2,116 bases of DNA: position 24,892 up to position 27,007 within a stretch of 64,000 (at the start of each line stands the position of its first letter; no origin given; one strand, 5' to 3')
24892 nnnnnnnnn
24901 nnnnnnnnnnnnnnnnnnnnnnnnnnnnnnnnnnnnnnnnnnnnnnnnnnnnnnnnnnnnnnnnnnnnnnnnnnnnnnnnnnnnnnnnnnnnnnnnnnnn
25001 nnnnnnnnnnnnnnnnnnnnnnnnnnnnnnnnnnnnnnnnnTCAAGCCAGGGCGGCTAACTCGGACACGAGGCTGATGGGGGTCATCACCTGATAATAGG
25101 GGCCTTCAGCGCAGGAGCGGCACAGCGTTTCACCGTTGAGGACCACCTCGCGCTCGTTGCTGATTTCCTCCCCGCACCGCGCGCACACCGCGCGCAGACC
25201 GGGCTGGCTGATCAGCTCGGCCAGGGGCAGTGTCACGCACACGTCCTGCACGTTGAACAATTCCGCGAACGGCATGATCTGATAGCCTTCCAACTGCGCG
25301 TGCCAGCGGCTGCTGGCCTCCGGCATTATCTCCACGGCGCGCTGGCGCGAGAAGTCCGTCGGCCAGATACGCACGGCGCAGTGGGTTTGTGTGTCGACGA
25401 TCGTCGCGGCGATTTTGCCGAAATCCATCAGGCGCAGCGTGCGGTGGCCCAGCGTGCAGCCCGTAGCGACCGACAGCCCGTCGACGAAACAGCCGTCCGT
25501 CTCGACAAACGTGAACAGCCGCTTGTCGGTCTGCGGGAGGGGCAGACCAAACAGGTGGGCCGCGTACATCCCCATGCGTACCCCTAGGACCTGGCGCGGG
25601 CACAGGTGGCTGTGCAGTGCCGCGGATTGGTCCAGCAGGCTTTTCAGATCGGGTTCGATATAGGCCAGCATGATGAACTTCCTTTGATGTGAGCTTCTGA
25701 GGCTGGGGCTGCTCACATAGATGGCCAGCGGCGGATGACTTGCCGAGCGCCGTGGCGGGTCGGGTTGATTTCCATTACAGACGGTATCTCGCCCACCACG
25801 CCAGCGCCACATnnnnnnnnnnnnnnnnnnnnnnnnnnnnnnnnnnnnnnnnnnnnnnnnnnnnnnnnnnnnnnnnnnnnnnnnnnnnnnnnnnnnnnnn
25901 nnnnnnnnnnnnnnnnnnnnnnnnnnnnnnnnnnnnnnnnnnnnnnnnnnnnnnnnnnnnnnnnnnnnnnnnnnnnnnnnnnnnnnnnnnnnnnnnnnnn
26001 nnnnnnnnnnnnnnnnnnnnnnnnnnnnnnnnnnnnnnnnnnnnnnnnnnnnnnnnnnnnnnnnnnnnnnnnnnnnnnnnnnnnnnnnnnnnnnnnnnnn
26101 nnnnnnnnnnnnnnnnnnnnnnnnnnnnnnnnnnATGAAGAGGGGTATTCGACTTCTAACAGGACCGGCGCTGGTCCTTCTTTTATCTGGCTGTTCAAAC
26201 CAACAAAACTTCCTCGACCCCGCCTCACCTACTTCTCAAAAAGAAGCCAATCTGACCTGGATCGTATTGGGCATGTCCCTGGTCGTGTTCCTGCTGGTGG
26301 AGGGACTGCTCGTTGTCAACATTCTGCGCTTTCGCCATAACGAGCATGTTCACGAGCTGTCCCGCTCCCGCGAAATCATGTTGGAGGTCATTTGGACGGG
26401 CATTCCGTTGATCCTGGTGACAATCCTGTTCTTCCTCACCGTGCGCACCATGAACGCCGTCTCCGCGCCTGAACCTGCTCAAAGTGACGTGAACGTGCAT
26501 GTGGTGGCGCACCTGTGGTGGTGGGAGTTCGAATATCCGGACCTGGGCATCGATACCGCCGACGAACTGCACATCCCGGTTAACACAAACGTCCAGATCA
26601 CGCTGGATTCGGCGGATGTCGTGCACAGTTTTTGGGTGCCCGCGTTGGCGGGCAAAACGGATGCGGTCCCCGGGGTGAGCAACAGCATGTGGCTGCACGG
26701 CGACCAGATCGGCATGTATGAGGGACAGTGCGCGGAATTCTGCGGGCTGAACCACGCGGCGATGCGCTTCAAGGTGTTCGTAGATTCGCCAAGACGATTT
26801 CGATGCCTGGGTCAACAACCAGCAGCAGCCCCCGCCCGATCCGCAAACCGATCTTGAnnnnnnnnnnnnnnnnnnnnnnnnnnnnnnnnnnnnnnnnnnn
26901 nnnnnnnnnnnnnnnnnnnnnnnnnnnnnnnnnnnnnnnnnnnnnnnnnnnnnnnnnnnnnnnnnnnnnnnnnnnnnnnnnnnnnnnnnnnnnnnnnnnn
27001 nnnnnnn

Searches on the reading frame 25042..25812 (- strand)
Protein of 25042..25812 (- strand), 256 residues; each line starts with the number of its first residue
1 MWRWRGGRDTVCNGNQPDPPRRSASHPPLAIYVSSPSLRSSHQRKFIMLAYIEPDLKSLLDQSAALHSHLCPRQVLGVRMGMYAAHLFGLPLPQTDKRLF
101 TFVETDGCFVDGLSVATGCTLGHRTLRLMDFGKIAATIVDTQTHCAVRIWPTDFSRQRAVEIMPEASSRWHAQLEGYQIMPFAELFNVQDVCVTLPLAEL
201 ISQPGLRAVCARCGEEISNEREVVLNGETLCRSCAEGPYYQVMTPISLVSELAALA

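Call 8: search_protein_families(library=pfam, proteins=[window:25042-25812:-])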
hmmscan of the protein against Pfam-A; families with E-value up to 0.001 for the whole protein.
window:25042-25812:- (256 aa): 2 families
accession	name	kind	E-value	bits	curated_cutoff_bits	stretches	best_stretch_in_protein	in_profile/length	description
PF02663.19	FmdE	-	8.6e-29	100.7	22.9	1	66-186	1-132/133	FmdE, Molybdenum formylmethanofuran dehydrogenase operon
PF01258.23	zf-dskA_traR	-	1.3e-08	35.1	24.9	1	208-239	4-35/36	Prokaryotic dksA/traR C4-type zinc finger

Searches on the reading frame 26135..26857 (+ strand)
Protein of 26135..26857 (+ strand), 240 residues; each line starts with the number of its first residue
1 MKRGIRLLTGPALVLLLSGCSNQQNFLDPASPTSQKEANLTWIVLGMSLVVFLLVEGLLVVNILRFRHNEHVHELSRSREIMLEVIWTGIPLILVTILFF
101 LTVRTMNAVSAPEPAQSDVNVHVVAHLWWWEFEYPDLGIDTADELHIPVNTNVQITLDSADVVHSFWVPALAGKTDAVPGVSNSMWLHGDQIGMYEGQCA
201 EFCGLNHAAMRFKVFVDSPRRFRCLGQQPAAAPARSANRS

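Call 8: search_protein_families(library=pfam, proteins=[window:26135-26857:+])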
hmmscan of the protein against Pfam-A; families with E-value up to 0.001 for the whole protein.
window:26135-26857:+ (240 aa): 2 families
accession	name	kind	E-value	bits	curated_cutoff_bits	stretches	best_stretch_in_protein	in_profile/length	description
PF00116.26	COX2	-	6.8e-21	74.8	22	1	141-212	44-115/120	Cytochrome C oxidase subunit II, periplasmic domain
PF02790.20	COX2_TM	-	1.3e-08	35.4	22.8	1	22-98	4-82/88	Cytochrome C oxidase subunit II, transmembrane domain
